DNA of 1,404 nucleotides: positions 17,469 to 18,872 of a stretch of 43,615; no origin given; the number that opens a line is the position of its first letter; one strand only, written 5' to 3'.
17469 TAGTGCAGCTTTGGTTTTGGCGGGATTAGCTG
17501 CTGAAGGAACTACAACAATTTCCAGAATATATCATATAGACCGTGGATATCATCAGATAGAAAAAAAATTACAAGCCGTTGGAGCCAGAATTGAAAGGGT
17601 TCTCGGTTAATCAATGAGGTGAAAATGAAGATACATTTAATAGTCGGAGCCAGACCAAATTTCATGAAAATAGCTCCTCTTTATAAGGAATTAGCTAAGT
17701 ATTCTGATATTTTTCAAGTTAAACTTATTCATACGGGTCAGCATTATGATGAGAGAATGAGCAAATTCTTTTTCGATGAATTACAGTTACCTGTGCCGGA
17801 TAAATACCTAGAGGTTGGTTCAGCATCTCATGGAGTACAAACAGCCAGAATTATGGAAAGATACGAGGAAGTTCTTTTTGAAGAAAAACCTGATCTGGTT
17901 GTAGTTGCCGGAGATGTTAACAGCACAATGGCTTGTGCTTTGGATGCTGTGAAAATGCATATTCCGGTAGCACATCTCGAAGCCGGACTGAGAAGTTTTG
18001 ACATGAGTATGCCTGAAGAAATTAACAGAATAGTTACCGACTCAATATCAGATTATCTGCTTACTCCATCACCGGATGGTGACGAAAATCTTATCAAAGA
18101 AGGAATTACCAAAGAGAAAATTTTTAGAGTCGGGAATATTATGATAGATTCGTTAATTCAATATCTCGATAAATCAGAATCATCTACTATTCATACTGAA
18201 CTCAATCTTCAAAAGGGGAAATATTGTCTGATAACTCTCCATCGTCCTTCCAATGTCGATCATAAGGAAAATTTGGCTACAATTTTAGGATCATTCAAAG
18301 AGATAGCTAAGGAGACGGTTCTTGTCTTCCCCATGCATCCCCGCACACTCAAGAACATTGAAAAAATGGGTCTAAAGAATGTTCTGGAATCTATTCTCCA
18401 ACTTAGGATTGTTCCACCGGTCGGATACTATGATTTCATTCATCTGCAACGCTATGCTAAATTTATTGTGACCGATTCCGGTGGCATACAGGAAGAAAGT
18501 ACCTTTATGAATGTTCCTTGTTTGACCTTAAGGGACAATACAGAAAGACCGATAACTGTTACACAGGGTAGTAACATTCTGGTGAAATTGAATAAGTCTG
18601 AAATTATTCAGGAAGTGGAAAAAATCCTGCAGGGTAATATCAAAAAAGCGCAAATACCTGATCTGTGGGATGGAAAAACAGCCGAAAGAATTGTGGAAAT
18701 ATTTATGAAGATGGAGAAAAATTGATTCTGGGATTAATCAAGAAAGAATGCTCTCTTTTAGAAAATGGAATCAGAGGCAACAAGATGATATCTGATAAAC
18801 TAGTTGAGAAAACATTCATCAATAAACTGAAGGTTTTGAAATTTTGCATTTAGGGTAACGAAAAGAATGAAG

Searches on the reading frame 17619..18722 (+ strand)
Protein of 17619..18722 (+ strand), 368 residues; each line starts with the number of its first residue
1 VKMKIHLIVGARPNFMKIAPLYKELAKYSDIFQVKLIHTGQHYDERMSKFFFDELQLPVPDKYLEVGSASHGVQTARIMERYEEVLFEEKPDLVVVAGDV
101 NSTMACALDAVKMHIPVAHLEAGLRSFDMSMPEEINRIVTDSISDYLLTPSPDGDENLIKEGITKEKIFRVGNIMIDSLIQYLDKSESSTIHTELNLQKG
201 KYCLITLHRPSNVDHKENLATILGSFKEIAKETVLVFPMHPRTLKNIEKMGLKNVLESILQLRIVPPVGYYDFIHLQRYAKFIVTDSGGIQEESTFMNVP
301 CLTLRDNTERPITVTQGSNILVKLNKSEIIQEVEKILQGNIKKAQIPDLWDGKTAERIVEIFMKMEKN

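Call 6: search_protein_families(library=pfam, proteins=[window:17619-18722:+], max_evalue=0.01)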
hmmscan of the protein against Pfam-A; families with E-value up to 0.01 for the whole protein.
window:17619-18722:+ (368 aa): 1 family
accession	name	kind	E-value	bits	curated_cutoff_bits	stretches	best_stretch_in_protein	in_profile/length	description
PF02350.25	Epimerase_2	-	2.6e-110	369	30.6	1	30-361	7-345/347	UDP-N-acetylglucosamine 2-epimerase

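Call 21: find_related_loci(query=window:17619-18722:+, collection=metagenome_contigs, flank=10000)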
Query window:17619-18722:+ (368 aa) in metagenome_contigs; peptide patterns used: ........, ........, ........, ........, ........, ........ (x = any residue, [..] = any of these).
442 stretches matched a pattern; 368 encode a relative of the query (tblastn E <= 1e-3); the best 80 are kept; 80 distinct loci.
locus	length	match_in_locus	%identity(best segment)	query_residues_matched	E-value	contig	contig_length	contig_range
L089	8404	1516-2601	70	2-362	9e-175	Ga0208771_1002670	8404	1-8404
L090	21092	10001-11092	69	1-364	4e-174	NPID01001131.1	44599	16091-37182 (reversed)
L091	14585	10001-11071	70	5-362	3e-173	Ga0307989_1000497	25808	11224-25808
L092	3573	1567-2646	69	4-364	1e-179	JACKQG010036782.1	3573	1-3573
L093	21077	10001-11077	69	4-362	2e-171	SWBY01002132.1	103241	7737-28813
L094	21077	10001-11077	70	5-362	7e-170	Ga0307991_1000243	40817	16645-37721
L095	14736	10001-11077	70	5-362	7e-170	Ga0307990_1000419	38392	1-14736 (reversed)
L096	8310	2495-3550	59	5-358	5e-138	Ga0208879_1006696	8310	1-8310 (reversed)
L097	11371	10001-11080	58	5-362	1e-137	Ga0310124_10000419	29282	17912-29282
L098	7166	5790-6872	58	5-364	1e-137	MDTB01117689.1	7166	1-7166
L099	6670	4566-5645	57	5-362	1e-136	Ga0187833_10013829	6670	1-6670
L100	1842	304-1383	57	5-362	5e-147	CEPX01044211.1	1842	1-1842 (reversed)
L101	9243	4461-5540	57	5-362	2e-136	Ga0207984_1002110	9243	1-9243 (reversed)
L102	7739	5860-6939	57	5-362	1e-136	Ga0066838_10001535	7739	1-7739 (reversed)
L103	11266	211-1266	58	5-358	1e-136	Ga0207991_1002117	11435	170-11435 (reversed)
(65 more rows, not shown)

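Call 50: search_protein_families(library=pfam, proteins=[L093:11089-12276:+, L093:12343-13158:+, L093:13930-15201:-, L093:16279-17838:-, L090:11092-12459:+, L090:13394-14665:-, L090:15612-19841:+, L094:11089-12297:+, L094:13135-14394:-, L094:14812-16386:-], max_evalue=0.001)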
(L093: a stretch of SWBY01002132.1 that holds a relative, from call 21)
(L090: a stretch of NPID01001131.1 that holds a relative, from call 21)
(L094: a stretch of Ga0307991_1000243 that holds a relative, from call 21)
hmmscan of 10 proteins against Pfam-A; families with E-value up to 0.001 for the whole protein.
L093:11089-12276:+ (396 aa): 1 family
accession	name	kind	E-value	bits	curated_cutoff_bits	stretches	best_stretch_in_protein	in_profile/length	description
PF24856.1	AraA_central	-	2.9e-06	28.2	24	1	161-268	25-136/148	L-arabinose isomerase central domain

L093:12343-13158:+ (272 aa): 0 families

L093:13930-15201:- (423 aa): 3 families
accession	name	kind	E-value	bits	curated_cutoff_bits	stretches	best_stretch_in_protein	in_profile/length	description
PF13393.11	tRNA-synt_His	-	4e-46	158.1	25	1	9-310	1-307/308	Histidyl-tRNA synthetase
PF03129.25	HGTP_anticodon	-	7e-15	55.4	21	1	330-418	2-93/94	Anticodon binding domain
PF00587.30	tRNA-synt_2b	-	4.2e-10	40.4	29.3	1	67-295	1-146/179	tRNA synthetase class II core domain (G, H, P, S and T)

L093:16279-17838:- (519 aa): 8 families
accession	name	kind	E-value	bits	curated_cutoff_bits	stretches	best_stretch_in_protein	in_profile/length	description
PF00890.30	FAD_binding_2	-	5.5e-84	283.2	20.4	1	5-392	1-414/414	FAD binding domain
PF07992.20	Pyr_redox_2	-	1e-09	38.7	26.1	1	4-205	1-110/291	Pyridine nucleotide-disulphide oxidoreductase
PF01266.30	DAO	-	1.8e-09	38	27.9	1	5-77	1-58/353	FAD dependent oxidoreductase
PF03486.20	HI0933_like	-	1e-08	35.4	50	1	5-376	2-219/244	HI0933-like protein Rossmann domain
PF02910.25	Succ_DH_flav_C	-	2.4e-05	24.7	20.8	1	444-517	3-82/130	Fumarate reductase flavoprotein C-term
PF01134.28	GIDA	-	9.8e-05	22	22.1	1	5-50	1-47/391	Glucose inhibited division protein A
PF13450.12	NAD_binding_8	-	0.00012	22.7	21.9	1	8-39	1-32/68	NAD(P)-binding Rossmann-like domain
PF01946.23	Thi4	-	0.00059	19.6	26.2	0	4-34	18-49/235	Thi4 family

L090:11092-12459:+ (456 aa): 1 family
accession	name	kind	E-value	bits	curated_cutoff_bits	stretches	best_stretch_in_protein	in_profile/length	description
PF24856.1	AraA_central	-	0.00034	21.5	24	1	217-324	23-134/148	L-arabinose isomerase central domain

L090:13394-14665:- (423 aa): 3 families
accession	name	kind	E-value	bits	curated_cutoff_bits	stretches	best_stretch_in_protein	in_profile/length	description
PF13393.11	tRNA-synt_His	-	1.3e-44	153.1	25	1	9-310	1-307/308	Histidyl-tRNA synthetase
PF03129.25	HGTP_anticodon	-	1.4e-15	57.6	21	1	329-418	1-93/94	Anticodon binding domain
PF00587.30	tRNA-synt_2b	-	7e-11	42.9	29.3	1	67-296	1-147/179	tRNA synthetase class II core domain (G, H, P, S and T)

L090:15612-19841:+ (1410 aa): 9 families
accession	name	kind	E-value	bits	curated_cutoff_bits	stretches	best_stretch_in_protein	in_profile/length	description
PF12799.13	LRR_4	-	3.4e-21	75.2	27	3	564-606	1-44/44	Leucine Rich repeats (2 copies)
PF18911.6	PKD_4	-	1.3e-20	73.7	27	2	396-465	18-85/85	PKD domain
PF00801.26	PKD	-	4.3e-15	55.9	23.5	2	804-871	4-73/80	PKD domain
PF13855.12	LRR_8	-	2.3e-11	43.7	27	2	565-620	2-61/61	Leucine rich repeat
PF07581.17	Glug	-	1.4e-09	38.2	20.5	0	195-216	4-26/28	The GLUG motif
PF13860.13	FlgD_ig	-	1.4e-09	38.2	27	1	1345-1395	23-73/79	FlgD Ig-like domain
PF18962.6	Por_Secre_tail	-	3.4e-07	30.9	27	1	1327-1405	2-72/75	Secretion system C-terminal sorting domain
PF13585.12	CHU_C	-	0.00022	21.7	27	1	1332-1397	15-72/86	CHU_C Type IX secretion signal domain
PF23952.1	LRR_EndoS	-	0.00072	20.2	27.9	0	471-596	2-116/116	Endo-beta-N-acetylglucosaminidase EndoS LRR domain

L094:11089-12297:+ (403 aa): 1 family
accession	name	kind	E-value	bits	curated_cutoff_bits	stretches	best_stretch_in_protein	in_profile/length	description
PF24856.1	AraA_central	-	9.5e-06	26.5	24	1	158-265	23-134/148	L-arabinose isomerase central domain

L094:13135-14394:- (419 aa): 3 families
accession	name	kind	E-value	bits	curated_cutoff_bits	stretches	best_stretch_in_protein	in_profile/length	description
PF13393.11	tRNA-synt_His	-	4.7e-42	144.8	25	1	10-310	2-307/308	Histidyl-tRNA synthetase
PF03129.25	HGTP_anticodon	-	3.8e-14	53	21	1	329-418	1-93/94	Anticodon binding domain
PF00587.30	tRNA-synt_2b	-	1.4e-12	48.5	29.3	1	67-297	1-148/179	tRNA synthetase class II core domain (G, H, P, S and T)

L094:14812-16386:- (524 aa): 11 families
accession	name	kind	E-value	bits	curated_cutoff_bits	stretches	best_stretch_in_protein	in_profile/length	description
PF00890.30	FAD_binding_2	-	7.3e-87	292.7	20.4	1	9-397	1-414/414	FAD binding domain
PF01266.30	DAO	-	1.3e-12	48.4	27.9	1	9-119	1-95/353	FAD dependent oxidoreductase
PF07992.20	Pyr_redox_2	-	1.3e-09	38.4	26.1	1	8-208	1-109/291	Pyridine nucleotide-disulphide oxidoreductase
PF03486.20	HI0933_like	-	2.8e-08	33.9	50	1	9-44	2-37/244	HI0933-like protein Rossmann domain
PF02910.25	Succ_DH_flav_C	-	4.7e-06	27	20.8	1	448-522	2-82/130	Fumarate reductase flavoprotein C-term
PF01134.28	GIDA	-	3.9e-05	23.3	22.1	1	9-62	1-48/391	Glucose inhibited division protein A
PF13450.12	NAD_binding_8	-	4.1e-05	24.2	21.9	1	12-43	1-32/68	NAD(P)-binding Rossmann-like domain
PF12831.13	FAD_oxidored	-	0.00028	20.8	27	1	9-40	1-32/416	FAD dependent oxidoreductase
PF13738.12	Pyr_redox_3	-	0.00031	20.5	30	1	9-50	166-207/305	Pyridine nucleotide-disulphide oxidoreductase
PF01494.25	FAD_binding_3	-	0.00062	19.5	22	1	8-44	2-38/349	FAD binding domain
PF01946.23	Thi4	-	0.00067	19.4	26.2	0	8-38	18-49/235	Thi4 family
